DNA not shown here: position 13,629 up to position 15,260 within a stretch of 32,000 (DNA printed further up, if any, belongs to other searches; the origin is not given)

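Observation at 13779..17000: Two-gene cassette next to tRNA-Leu: cytoplasmic wHTH-subtilase plus DUF900-like alpha/beta hydrolase, a candidate undescribed conflict/defence module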

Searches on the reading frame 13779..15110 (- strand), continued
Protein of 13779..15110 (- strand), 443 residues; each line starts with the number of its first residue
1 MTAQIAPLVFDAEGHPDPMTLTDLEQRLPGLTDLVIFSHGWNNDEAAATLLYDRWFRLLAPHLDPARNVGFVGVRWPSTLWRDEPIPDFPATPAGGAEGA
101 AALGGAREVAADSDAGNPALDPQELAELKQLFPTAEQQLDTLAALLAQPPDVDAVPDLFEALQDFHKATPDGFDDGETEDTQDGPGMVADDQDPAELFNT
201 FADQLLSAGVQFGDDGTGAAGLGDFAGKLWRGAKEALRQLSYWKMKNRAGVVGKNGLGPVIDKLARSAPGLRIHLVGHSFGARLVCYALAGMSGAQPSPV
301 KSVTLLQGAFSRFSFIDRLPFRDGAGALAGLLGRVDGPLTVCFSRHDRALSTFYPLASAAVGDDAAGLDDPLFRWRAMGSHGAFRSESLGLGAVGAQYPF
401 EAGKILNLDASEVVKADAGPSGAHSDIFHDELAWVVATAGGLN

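Call 44: get_annotated_region(hit=H4, flank=6000)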
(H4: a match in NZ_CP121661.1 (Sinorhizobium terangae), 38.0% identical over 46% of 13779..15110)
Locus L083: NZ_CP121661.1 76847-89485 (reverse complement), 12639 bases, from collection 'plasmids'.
description: Sinorhizobium terangae strain CB3126 plasmid pCB3126_2, complete sequence
organism: Sinorhizobium terangae (NCBI taxid 110322)
taxonomy: Bacteria; Pseudomonadota; Alphaproteobacteria; Hyphomicrobiales; Rhizobiaceae; Sinorhizobium; Sinorhizobium terangae
host: -; source: Desmanthus virgatus,cell culture; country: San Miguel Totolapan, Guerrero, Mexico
typing (MOB-suite, as given by PLSDB): conjugative; replicon rep_cluster_471; relaxase MOBQ; mating-pair formation MPF_T
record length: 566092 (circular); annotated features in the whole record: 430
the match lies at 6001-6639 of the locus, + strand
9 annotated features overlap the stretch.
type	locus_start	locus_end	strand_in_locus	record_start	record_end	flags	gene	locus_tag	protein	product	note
CDS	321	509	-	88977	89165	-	-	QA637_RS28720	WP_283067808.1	hypothetical protein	-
CDS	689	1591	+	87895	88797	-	-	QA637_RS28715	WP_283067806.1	WYL domain-containing protein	-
CDS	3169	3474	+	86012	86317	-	-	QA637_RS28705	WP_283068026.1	hypothetical protein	-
CDS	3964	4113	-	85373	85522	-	-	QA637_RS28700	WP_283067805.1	hypothetical protein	-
CDS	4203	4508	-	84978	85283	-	-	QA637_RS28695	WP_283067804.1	hypothetical protein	-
CDS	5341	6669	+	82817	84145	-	-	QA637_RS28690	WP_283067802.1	hypothetical protein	-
CDS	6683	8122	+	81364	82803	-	-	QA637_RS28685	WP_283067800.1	C25 family cysteine peptidase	-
CDS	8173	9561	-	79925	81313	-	-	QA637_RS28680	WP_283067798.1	hypothetical protein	-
CDS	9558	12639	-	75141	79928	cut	-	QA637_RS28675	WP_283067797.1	ATP-binding protein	-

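Call 45: get_annotated_region(hit=H8, flank=6000)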
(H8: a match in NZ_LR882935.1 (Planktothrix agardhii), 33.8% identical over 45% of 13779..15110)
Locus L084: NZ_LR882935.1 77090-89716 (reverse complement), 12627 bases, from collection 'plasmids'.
description: Planktothrix agardhii strain NIVA-CYA126/8 plasmid p1
organism: Planktothrix agardhii (NCBI taxid 1160)
taxonomy: Bacteria; Cyanobacteriota; Cyanophyceae; Oscillatoriales; Microcoleaceae; Planktothrix; Planktothrix agardhii
host: -; source: -; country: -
typing (MOB-suite, as given by PLSDB): non-mobilizable; mating-pair formation MPF_T
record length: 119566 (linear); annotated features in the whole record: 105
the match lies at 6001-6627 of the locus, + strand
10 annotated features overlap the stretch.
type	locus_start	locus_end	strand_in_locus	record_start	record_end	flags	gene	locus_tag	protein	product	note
CDS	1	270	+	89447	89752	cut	-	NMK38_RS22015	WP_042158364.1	hypothetical protein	-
CDS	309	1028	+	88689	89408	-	-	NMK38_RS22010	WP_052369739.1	hypothetical protein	-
CDS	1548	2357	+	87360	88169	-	-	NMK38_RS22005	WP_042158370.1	DUF692 family multinuclear iron-containing protein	-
CDS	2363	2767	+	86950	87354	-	-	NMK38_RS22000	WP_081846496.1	hypothetical protein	-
CDS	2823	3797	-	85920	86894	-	-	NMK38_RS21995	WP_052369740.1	tyrosine-type recombinase/integrase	GO:0015074 - DNA integration [Evidence IEA]; GO:0006310 - DNA recombination [Evidence IEA]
CDS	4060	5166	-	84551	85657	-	-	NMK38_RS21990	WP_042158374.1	ParB N-terminal domain-containing protein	-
CDS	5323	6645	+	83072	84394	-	-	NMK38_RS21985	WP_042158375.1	hypothetical protein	-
CDS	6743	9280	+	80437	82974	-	-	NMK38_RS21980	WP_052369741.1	CHAT domain-containing protein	-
CDS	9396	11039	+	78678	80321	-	-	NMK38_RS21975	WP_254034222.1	IS1634 family transposase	-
CDS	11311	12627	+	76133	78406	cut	-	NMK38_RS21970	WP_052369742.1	WD40 repeat domain-containing protein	-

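Call 47: get_annotated_region(hit=H5, flank=6000)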
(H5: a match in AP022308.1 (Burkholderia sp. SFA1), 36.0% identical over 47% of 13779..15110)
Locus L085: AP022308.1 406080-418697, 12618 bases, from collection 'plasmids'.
description: Burkholderia sp. SFA1 plasmid BSFA1_p1 DNA, complete genome
organism: Burkholderia sp. SFA1 (NCBI taxid 341178)
taxonomy: Bacteria; Pseudomonadota; Betaproteobacteria; Burkholderiales; Burkholderiaceae; Burkholderia; Burkholderia sp. SFA1
host: -; source: -; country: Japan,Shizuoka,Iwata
typing (MOB-suite, as given by PLSDB): non-mobilizable
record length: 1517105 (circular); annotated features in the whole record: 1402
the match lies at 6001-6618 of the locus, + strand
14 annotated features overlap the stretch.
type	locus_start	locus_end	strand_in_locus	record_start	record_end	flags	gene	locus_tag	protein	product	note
CDS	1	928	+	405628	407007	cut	-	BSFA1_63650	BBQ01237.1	CoA transferase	-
CDS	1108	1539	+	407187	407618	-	-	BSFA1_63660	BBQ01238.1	hypothetical protein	-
CDS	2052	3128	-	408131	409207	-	-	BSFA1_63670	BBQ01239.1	hypothetical protein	-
CDS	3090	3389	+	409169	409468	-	-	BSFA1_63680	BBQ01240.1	hypothetical protein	-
CDS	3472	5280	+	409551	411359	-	-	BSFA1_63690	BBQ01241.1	peptidase S8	-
CDS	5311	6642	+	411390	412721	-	-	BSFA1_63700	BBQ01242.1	hypothetical protein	-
CDS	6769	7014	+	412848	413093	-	-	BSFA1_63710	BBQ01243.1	hypothetical protein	-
CDS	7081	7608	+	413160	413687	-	-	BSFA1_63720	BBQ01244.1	hypothetical protein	-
CDS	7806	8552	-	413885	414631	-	-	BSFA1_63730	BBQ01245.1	membrane protein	-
CDS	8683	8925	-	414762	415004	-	-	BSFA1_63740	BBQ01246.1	hypothetical protein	-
CDS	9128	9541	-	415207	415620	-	-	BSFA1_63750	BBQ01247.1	hypothetical protein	-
CDS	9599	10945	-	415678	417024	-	-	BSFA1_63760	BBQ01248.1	MFS transporter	-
CDS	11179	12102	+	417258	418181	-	-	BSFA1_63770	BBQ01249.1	LysR family transcriptional regulator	-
CDS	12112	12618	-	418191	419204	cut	-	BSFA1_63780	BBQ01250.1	hypothetical protein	-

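Call 48: get_annotated_region(hit=H13, flank=6000)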
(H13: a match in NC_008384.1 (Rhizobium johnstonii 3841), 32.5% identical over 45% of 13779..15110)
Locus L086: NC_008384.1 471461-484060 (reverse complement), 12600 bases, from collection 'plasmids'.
description: Rhizobium johnstonii 3841 plasmid pRL11, complete sequence
organism: Rhizobium johnstonii 3841 (NCBI taxid 216596)
taxonomy: Bacteria; Pseudomonadota; Alphaproteobacteria; Hyphomicrobiales; Rhizobiaceae; Rhizobium; Rhizobium johnstonii; Rhizobium johnstonii 3841
host: -; source: -; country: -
typing (MOB-suite, as given by PLSDB): conjugative; relaxase MOBQ; mating-pair formation MPF_T
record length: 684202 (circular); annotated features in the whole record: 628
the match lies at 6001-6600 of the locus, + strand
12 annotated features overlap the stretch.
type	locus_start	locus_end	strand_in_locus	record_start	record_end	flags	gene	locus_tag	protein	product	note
CDS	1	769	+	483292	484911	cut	-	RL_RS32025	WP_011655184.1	ABC transporter substrate-binding protein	-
CDS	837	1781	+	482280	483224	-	-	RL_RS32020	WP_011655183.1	acetamidase/formamidase family protein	-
CDS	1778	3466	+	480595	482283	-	-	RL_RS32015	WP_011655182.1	ABC transporter ATP-binding protein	-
CDS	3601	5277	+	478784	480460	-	-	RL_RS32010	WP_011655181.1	S8 family peptidase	GO:0006508 - proteolysis [Evidence IEA]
CDS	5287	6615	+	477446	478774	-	-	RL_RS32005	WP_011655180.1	hypothetical protein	-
CDS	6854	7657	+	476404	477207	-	thiM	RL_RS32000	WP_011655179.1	hydroxyethylthiazole kinase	GO:0009228 - thiamine biosynthetic process [Evidence IEA]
CDS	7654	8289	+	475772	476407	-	thiE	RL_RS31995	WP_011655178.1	thiamine phosphate synthase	GO:0009228 - thiamine biosynthetic process [Evidence IEA]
CDS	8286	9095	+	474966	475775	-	thiD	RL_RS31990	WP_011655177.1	bifunctional hydroxymethylpyrimidine kinase/phosphomethylpyrimidine kinase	GO:0009228 - thiamine biosynthetic process [Evidence IEA]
CDS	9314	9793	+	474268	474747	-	-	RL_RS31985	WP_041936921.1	GNAT family N-acetyltransferase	-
CDS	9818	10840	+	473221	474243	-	-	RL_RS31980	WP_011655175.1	glycoside hydrolase family 3 N-terminal domain-containing protein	GO:0005975 - carbohydrate metabolic process [Evidence IEA]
CDS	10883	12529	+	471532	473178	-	-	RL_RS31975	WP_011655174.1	ABC transporter substrate-binding protein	-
CDS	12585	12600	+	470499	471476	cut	-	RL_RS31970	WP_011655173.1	ABC transporter permease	GO:0055085 - transmembrane transport [Evidence IEA]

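Call 49: get_annotated_region(hit=H24, flank=6000)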
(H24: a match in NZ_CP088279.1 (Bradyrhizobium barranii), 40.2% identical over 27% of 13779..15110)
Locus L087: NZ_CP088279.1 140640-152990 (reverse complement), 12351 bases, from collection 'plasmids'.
description: Bradyrhizobium barranii subsp. barranii strain 323S2 plasmid pBb323S2c, complete sequence
organism: Bradyrhizobium barranii (NCBI taxid 2823807)
taxonomy: Bacteria; Pseudomonadota; Alphaproteobacteria; Hyphomicrobiales; Nitrobacteraceae; Bradyrhizobium; Bradyrhizobium barranii
host: -; source: Glycine max cv. AC Glengarry,cell culture; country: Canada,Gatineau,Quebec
typing (MOB-suite, as given by PLSDB): conjugative; replicon rep_cluster_507; relaxase MOBQ; mating-pair formation MPF_T
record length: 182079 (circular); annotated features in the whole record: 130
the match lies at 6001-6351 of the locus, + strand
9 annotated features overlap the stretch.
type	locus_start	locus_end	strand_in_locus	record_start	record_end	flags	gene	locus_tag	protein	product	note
CDS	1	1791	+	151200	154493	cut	-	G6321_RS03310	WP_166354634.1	DUF499 domain-containing protein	-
CDS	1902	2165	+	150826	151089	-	-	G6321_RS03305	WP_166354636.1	hypothetical protein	-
CDS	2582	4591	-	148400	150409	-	-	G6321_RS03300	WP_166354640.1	hypothetical protein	-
CDS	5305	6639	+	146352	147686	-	-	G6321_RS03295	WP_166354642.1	hypothetical protein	-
CDS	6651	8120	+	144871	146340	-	-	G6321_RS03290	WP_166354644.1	hypothetical protein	-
CDS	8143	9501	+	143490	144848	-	-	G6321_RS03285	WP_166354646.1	CHAT domain-containing protein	-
CDS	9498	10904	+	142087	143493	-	-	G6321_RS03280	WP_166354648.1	hypothetical protein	-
CDS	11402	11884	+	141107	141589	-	-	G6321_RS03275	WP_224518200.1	hypothetical protein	-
CDS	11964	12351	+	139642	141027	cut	-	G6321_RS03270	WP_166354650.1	hypothetical protein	-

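Call 50: get_annotated_region(hit=H7, flank=6000)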
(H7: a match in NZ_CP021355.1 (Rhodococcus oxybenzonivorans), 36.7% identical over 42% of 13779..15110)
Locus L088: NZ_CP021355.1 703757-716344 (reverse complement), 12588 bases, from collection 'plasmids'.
description: Rhodococcus oxybenzonivorans strain S2-17 plasmid pRB98, complete sequence
organism: Rhodococcus oxybenzonivorans (NCBI taxid 1990687)
taxonomy: Bacteria; Actinomycetota; Actinomycetes; Mycobacteriales; Nocardiaceae; Rhodococcus; Rhodococcus oxybenzonivorans
host: -; source: river sediment; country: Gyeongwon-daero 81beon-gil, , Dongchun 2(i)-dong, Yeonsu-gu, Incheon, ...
typing (MOB-suite, as given by PLSDB): mobilizable; relaxase MOBP
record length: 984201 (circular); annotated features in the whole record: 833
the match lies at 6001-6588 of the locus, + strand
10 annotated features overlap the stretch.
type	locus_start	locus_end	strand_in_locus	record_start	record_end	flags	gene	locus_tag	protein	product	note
CDS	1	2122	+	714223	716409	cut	-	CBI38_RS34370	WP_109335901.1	YCF48-related protein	-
CDS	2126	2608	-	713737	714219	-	-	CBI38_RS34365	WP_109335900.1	hypothetical protein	-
CDS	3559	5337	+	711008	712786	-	-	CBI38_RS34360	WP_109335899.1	S8 family peptidase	GO:0006508 - proteolysis [Evidence IEA]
CDS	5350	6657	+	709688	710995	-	-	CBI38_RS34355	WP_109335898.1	hypothetical protein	-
CDS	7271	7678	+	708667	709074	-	-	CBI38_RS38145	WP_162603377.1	hypothetical protein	-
CDS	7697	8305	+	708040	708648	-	-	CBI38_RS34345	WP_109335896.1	hypothetical protein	-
CDS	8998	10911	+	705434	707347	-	-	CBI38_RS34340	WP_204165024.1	lanthionine synthetase LanC family protein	GO:0031179 - peptide modification [Evidence IEA]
CDS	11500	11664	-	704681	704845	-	-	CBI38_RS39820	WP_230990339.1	hypothetical protein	-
CDS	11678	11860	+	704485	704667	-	-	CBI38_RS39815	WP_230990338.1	hypothetical protein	-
CDS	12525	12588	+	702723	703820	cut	-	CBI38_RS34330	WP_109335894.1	PDDEXK nuclease domain-containing protein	-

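Call 51: search_protein_families(library=pfam, proteins=[L085:3472-5280:+, L086:3601-5277:+, L088:3559-5337:+, L083:6683-8122:+, L082:7216-8865:+, L084:6743-9280:+, L087:6651-8120:+, L087:8143-9501:+, L087:9498-10904:+, L081:3903-5429:+], max_evalue=0.01)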
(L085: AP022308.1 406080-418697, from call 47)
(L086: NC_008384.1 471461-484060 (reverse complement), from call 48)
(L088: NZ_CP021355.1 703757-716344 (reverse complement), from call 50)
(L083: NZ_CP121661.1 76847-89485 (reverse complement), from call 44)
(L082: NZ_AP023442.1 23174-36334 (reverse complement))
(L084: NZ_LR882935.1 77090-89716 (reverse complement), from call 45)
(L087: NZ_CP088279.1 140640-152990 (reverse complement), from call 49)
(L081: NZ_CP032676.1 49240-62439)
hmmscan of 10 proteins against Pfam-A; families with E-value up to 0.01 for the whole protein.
L085:3472-5280:+ (602 aa): 1 family
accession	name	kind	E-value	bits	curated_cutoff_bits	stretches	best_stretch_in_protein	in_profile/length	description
PF00082.27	Peptidase_S8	-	6.5e-41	141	21.8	1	234-589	8-286/288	Subtilase family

L086:3601-5277:+ (558 aa): 1 family
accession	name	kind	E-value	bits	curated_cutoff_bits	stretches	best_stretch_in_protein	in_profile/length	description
PF00082.27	Peptidase_S8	-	7.2e-43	147.4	21.8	1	209-547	1-288/288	Subtilase family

L088:3559-5337:+ (592 aa): 1 family
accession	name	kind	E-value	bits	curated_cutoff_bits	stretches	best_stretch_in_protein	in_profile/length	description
PF00082.27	Peptidase_S8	-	7.7e-41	140.7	21.8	1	187-577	1-284/288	Subtilase family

L083:6683-8122:+ (479 aa): 1 family
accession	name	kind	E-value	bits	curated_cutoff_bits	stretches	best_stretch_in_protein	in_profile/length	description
PF01364.23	Peptidase_C25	-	9.6e-06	25.5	23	1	165-471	126-374/374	Peptidase family C25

L082:7216-8865:+ (549 aa): 1 family
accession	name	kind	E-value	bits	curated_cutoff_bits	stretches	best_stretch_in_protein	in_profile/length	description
PF01364.23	Peptidase_C25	-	7.9e-10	38.9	23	1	362-474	284-374/374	Peptidase family C25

L084:6743-9280:+ (845 aa): 6 families
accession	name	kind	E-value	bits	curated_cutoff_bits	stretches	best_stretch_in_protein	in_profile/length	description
PF20703.3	nSTAND1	-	7.5e-110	368.6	27.1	1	451-814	1-377/379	Novel STAND NTPase 1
PF12770.12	CHAT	-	2e-20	73.8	24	1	57-337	2-270/289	CHAT domain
PF25201.1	nSTAND6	-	8.7e-06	26.3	27.7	1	467-501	2-36/148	Novel STAND NTPase 6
PF20720.3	nSTAND3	-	0.00011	22.4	27.2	1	474-603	8-131/155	Novel STAND NTPase 3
PF13191.12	AAA_16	-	0.0011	19.9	32.6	1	466-502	2-42/167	AAA ATPase domain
PF13401.12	AAA_22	-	0.0017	19.1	27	0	483-524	5-45/130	AAA domain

L087:6651-8120:+ (489 aa): 0 families

L087:8143-9501:+ (452 aa): 1 family
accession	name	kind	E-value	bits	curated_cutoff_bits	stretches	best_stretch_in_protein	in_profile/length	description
PF12770.12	CHAT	-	2.2e-09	37.6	24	1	193-332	122-255/289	CHAT domain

L087:9498-10904:+ (468 aa): 0 families

L081:3903-5429:+ (508 aa): 0 families

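Call 58: find_related_loci(query=A4, collection=metagenome_contigs, flank=6000)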
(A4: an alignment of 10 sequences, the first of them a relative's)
Query A4 (440 aa) in metagenome_contigs; peptide patterns used: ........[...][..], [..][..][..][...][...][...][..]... (x = any residue, [..] = any of these).
599 stretches matched a pattern (row limit reached: there are more); 478 encode a relative of the query (tblastn E <= 1e-3); the best 80 are kept; 80 distinct loci.
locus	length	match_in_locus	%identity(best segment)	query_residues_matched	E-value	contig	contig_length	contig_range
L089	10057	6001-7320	100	1-440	0e+0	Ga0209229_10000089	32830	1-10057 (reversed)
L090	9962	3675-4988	62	1-440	0e+0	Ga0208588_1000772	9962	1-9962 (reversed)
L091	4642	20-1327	57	1-438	6e-176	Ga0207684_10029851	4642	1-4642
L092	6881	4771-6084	57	2-440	1e-169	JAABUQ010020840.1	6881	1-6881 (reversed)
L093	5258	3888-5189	57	1-439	2e-161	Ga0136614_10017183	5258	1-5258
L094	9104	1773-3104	54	1-440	7e-158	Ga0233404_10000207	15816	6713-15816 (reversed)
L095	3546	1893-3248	53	1-440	1e-161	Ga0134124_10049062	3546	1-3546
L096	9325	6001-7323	56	1-439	9e-153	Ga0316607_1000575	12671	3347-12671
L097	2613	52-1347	53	11-440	3e-160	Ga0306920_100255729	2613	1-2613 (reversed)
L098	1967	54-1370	53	1-438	9e-159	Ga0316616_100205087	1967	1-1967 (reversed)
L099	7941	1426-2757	50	1-440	1e-146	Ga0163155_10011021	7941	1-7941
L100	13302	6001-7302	55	1-431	2e-145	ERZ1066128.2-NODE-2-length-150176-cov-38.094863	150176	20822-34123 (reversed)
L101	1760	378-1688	52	1-440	6e-157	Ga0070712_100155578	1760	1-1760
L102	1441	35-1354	49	1-440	1e-146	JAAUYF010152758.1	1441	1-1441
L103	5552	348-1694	49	1-440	8e-131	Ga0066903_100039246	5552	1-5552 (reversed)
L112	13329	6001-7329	48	1-440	2e-119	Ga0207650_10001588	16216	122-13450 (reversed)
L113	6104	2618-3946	46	1-440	2e-119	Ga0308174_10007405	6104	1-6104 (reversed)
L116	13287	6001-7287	45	1-436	9e-119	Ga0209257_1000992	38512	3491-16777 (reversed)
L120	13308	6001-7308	47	1-440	2e-124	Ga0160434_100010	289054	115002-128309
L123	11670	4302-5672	44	1-436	1e-113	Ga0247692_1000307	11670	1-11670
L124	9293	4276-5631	44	1-440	6e-114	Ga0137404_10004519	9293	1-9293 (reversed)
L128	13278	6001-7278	47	1-437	4e-112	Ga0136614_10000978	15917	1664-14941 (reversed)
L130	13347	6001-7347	44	1-440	1e-110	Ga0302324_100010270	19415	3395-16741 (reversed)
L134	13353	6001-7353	43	1-436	1e-105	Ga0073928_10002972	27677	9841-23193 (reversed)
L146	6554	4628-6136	39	1-440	1e-93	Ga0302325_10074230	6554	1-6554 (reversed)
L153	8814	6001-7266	43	11-438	8e-102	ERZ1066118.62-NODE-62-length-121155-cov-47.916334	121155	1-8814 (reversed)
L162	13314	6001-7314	43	1-439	4e-101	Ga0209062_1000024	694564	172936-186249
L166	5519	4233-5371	40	1-355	2e-72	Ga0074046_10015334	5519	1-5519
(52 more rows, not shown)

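Call 59: find_related_loci(query=A4, collection=viral_contigs, flank=6000)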
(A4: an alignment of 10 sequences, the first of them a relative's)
Query A4 (440 aa) in viral_contigs; peptide patterns used: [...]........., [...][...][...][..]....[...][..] (x = any residue, [..] = any of these).
16 stretches matched a pattern, but none encodes a relative of the query by tblastn (E <= 1e-3).

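Call 63: search_protein_families(library=pfam, proteins=[L112:5266-9219:+, L113:2594-5791:+, L123:4125-7646:+, L124:4276-7428:+, L130:6001-9132:+, L134:6001-9249:+, L162:6001-8883:+, L146:2280-4568:+, L153:2653-5955:+], max_evalue=0.001)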
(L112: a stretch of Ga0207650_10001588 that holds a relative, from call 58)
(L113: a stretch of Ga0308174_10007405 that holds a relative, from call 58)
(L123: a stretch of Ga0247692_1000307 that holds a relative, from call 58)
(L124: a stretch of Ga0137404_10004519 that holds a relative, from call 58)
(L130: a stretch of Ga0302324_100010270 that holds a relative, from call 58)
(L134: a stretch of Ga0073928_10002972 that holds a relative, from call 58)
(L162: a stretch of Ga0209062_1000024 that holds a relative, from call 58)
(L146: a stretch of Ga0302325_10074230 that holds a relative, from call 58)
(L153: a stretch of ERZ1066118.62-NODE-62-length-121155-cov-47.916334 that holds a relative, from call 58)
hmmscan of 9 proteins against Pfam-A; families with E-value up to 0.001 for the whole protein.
L112:5266-9219:+ (1317 aa): 1 family
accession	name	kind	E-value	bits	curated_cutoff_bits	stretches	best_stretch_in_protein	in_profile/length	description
PF12770.12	CHAT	-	5.4e-12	46.2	24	1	1039-1277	15-253/289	CHAT domain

L113:2594-5791:+ (1065 aa): 1 family
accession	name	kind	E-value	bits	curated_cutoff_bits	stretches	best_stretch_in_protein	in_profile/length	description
PF12770.12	CHAT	-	1.1e-12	48.4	24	1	801-1037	36-268/289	CHAT domain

L123:4125-7646:+ (1173 aa): 1 family
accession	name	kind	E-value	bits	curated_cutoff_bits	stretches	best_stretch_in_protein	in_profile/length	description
PF12770.12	CHAT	-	1.2e-07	31.9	24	1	1018-1144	143-269/289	CHAT domain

L124:4276-7428:+ (1050 aa): 1 family
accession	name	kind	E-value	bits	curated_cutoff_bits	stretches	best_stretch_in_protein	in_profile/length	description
PF12770.12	CHAT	-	2.3e-09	37.6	24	1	792-1009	36-255/289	CHAT domain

L130:6001-9132:+ (1043 aa): 1 family
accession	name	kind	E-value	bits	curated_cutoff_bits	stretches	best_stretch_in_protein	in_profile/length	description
PF12770.12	CHAT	-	7.7e-09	35.8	24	1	871-1009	123-258/289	CHAT domain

L134:6001-9249:+ (1082 aa): 1 family
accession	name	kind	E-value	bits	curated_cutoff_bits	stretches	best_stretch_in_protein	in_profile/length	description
PF12770.12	CHAT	-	8.1e-10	39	24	1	909-1048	128-264/289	CHAT domain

L162:6001-8883:+ (960 aa): 1 family
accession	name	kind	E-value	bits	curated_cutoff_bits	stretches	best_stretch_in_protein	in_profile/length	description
PF01364.23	Peptidase_C25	-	1.6e-07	31.4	23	1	616-948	109-374/374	Peptidase family C25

L146:2280-4568:+ (762 aa): 1 family
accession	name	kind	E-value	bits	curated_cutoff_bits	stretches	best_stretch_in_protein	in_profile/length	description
PF12770.12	CHAT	-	1.7e-10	41.3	24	1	487-728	26-264/289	CHAT domain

L153:2653-5955:+ (1100 aa): 0 families
